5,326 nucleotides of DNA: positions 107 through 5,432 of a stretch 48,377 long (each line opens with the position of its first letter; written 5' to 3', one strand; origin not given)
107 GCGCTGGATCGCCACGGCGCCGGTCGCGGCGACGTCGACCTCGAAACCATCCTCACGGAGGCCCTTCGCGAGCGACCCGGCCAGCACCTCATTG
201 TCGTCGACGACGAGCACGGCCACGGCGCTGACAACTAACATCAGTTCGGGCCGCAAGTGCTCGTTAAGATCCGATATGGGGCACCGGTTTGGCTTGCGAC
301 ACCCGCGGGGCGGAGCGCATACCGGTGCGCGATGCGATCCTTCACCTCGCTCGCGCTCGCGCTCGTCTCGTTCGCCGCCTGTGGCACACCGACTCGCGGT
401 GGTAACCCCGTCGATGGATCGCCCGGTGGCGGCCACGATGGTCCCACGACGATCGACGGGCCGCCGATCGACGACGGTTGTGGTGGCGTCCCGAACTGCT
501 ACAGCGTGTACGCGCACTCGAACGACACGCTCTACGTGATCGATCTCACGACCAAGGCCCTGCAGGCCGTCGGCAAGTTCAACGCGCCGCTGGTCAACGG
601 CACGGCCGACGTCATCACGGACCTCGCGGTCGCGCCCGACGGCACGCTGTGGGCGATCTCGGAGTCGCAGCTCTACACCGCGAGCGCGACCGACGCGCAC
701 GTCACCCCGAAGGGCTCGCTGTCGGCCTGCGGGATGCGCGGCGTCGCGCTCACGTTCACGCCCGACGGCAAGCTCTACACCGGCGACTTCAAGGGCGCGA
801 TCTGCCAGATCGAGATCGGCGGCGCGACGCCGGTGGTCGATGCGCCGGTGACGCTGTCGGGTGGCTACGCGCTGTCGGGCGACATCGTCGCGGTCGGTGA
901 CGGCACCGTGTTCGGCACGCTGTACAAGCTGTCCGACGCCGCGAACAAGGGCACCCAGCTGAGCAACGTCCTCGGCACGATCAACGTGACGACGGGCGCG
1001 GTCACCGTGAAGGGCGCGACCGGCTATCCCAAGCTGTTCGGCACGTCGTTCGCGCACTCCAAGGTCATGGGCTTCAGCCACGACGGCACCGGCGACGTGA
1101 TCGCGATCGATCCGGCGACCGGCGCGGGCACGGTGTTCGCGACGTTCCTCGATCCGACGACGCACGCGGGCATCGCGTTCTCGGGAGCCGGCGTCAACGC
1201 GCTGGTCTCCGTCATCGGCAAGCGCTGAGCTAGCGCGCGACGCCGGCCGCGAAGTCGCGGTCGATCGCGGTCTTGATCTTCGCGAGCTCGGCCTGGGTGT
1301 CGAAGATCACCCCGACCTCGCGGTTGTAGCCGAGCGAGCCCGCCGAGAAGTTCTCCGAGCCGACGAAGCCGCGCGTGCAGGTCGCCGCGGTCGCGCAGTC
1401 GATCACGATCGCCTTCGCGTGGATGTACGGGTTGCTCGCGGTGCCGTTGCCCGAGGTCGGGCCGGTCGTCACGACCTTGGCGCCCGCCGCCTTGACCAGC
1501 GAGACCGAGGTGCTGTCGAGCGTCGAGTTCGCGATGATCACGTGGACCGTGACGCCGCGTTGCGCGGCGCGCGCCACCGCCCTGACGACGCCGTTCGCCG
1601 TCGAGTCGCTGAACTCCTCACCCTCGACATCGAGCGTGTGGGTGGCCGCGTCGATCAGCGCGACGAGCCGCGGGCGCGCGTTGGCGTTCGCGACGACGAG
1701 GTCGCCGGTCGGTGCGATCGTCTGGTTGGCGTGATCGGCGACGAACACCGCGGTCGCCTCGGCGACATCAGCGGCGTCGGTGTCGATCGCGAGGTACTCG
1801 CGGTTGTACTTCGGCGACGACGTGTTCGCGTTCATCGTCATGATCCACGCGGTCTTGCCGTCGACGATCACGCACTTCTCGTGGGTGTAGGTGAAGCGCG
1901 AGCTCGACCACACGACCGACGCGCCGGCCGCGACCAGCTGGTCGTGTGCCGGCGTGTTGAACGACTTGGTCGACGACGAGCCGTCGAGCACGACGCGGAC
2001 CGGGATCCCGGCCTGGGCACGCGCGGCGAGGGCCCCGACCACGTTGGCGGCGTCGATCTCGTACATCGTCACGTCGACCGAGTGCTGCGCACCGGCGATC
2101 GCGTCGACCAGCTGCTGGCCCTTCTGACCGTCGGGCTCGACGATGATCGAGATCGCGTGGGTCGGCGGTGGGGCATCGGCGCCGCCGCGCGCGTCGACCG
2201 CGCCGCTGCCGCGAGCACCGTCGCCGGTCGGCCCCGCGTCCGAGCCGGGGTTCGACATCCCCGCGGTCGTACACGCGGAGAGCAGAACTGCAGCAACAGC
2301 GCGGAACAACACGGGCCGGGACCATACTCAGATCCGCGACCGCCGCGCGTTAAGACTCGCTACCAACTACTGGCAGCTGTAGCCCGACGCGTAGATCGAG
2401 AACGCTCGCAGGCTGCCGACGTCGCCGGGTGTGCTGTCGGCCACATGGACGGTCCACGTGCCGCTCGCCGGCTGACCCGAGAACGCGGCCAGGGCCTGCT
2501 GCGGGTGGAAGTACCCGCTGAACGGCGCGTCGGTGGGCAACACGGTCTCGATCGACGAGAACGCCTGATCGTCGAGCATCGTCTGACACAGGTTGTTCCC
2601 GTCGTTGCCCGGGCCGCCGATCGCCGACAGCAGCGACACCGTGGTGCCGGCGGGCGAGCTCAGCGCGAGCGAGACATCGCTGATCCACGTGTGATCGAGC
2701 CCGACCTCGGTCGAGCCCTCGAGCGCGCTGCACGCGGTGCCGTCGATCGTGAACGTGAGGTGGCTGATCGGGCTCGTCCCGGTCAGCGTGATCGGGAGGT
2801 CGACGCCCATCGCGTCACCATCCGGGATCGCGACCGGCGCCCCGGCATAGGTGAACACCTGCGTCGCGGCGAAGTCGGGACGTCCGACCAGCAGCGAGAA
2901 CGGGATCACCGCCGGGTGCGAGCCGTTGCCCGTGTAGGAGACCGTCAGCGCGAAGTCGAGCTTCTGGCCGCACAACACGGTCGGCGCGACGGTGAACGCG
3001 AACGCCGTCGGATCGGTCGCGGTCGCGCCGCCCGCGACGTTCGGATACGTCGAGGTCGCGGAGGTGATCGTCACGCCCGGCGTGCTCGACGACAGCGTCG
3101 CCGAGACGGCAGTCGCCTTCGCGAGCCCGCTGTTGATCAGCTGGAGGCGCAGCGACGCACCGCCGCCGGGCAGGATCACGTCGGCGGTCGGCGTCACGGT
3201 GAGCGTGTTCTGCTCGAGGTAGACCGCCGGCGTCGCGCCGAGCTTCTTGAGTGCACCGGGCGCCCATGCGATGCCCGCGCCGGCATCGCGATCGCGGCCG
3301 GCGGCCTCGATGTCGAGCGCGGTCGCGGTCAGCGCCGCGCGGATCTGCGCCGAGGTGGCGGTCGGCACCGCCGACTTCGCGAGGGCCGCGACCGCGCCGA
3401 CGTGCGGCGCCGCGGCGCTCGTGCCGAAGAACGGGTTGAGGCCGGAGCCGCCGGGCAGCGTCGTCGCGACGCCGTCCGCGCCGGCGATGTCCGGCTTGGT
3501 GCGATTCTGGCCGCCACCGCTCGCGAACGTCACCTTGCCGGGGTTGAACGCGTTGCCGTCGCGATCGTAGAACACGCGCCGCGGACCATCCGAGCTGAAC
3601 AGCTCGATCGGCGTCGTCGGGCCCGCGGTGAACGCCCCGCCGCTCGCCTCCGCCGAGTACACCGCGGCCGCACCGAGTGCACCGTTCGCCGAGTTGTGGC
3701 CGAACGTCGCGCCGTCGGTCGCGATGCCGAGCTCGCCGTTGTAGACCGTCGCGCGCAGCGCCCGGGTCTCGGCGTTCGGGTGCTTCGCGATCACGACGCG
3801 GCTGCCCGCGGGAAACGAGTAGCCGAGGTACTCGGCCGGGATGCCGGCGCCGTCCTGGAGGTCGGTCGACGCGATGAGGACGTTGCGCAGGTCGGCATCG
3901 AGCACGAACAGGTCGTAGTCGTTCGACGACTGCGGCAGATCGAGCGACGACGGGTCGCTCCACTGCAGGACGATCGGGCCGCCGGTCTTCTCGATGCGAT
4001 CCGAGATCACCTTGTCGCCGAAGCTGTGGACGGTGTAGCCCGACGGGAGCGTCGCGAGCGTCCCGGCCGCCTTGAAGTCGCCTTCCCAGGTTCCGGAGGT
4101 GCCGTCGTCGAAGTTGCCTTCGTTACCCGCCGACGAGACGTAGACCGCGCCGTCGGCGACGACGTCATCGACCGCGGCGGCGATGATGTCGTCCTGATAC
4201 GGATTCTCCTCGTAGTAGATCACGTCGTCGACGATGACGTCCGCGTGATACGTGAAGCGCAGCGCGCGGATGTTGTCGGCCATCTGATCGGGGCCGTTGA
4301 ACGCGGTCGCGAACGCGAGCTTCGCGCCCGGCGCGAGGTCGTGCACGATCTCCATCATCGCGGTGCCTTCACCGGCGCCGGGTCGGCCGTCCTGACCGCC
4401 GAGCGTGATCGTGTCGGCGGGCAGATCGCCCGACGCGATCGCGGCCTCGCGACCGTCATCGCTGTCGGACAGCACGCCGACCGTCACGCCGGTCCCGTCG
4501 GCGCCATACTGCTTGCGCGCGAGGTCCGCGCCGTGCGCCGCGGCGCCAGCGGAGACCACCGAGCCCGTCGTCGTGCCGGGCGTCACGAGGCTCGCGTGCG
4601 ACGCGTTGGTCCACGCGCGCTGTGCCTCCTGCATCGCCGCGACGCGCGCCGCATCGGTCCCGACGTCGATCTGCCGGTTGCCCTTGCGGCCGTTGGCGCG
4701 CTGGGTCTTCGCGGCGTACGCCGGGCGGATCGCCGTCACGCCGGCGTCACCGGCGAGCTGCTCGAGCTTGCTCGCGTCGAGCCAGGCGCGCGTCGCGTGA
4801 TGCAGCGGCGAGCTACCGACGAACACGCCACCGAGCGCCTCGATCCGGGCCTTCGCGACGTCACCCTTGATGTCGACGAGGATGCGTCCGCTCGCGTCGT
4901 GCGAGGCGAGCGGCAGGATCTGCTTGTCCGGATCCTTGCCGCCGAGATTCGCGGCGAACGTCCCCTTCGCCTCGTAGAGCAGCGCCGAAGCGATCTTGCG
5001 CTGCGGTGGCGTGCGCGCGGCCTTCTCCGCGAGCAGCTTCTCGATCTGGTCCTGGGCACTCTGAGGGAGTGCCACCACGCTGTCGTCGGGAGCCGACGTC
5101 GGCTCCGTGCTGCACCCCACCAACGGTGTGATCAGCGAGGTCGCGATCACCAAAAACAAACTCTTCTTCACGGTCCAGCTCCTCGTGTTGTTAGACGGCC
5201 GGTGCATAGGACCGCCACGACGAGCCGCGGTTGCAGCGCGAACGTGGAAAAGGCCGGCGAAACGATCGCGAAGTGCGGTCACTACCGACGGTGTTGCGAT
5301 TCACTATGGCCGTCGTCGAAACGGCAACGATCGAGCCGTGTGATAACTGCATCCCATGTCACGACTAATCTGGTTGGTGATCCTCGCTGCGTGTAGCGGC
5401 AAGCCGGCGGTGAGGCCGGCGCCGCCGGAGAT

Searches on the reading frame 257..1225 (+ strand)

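Call 40: search_protein_families(library=pfam, proteins=[window:257-1225:+], max_evalue=0.0001)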
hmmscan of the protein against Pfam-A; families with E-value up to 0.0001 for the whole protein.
window:257-1225:+ (323 aa): 1 family
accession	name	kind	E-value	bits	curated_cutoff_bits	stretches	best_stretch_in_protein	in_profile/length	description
PF21959.2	DUF6923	-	8.2e-08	32.8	27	0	82-192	100-211/234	Repeat of unknown function (DUF6923)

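Call 84: search_protein_families(library=ncbifam, proteins=[window:257-1225:+], max_evalue=0.0001)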
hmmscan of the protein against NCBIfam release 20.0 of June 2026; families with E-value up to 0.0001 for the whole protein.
window:257-1225:+ (323 aa): 0 families

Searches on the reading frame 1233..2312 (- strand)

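Call 40: search_protein_families(library=pfam, proteins=[window:1233-2312:-], max_evalue=0.0001)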
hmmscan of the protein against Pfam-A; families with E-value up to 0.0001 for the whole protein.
window:1233-2312:- (360 aa): 1 family
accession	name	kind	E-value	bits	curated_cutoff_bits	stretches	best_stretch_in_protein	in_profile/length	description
PF13091.12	PLDc_2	-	1.8e-31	109.2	27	2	68-190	1-128/132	PLD-like domain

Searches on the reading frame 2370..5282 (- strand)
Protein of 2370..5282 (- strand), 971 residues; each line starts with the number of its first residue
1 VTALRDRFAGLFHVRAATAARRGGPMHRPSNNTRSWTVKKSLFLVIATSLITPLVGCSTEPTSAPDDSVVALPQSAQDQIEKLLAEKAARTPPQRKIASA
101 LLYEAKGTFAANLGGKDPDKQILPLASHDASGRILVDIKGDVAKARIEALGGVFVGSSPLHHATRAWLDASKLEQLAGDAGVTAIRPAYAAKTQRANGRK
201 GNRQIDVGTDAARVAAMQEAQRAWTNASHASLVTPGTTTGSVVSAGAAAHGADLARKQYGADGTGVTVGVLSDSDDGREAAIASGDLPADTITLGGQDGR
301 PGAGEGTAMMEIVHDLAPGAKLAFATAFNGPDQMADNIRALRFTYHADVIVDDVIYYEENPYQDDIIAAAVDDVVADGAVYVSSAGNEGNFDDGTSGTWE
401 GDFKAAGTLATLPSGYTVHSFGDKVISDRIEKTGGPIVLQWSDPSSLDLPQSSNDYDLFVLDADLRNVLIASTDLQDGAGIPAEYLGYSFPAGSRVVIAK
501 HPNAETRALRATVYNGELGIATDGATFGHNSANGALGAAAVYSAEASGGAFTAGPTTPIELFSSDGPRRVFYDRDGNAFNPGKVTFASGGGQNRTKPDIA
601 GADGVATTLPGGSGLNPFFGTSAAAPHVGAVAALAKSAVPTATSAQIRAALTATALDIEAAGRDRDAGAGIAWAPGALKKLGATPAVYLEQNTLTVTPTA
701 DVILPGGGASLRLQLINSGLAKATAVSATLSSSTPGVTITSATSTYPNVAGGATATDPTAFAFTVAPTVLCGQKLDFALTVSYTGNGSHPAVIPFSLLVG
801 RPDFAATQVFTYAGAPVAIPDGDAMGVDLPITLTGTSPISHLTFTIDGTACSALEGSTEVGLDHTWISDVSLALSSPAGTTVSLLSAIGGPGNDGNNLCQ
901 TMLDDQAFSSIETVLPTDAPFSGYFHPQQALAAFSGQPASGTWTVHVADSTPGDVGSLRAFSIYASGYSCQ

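Call 40: search_protein_families(library=pfam, proteins=[window:2370-5282:-], max_evalue=0.0001)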
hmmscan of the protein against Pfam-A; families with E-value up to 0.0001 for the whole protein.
window:2370-5282:- (971 aa): 2 families
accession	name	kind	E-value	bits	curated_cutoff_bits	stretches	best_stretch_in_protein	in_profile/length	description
PF00082.27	Peptidase_S8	-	2.5e-14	53.7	21.8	1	313-670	74-288/288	Subtilase family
PF01483.27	P_proprotein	-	1.2e-10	41.8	21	1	859-963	7-84/86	Proprotein convertase P-domain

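Call 84: search_protein_families(library=ncbifam, proteins=[window:2370-5282:-], max_evalue=0.0001)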
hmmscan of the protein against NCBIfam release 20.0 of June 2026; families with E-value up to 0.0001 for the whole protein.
window:2370-5282:- (971 aa): 1 family
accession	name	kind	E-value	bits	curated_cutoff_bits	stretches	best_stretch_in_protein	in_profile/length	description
TIGR03921.1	T7SS_mycosin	equivalog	2.1e-10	40.2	278.75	1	600-681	212-288/353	type VII secretion-associated serine protease mycosin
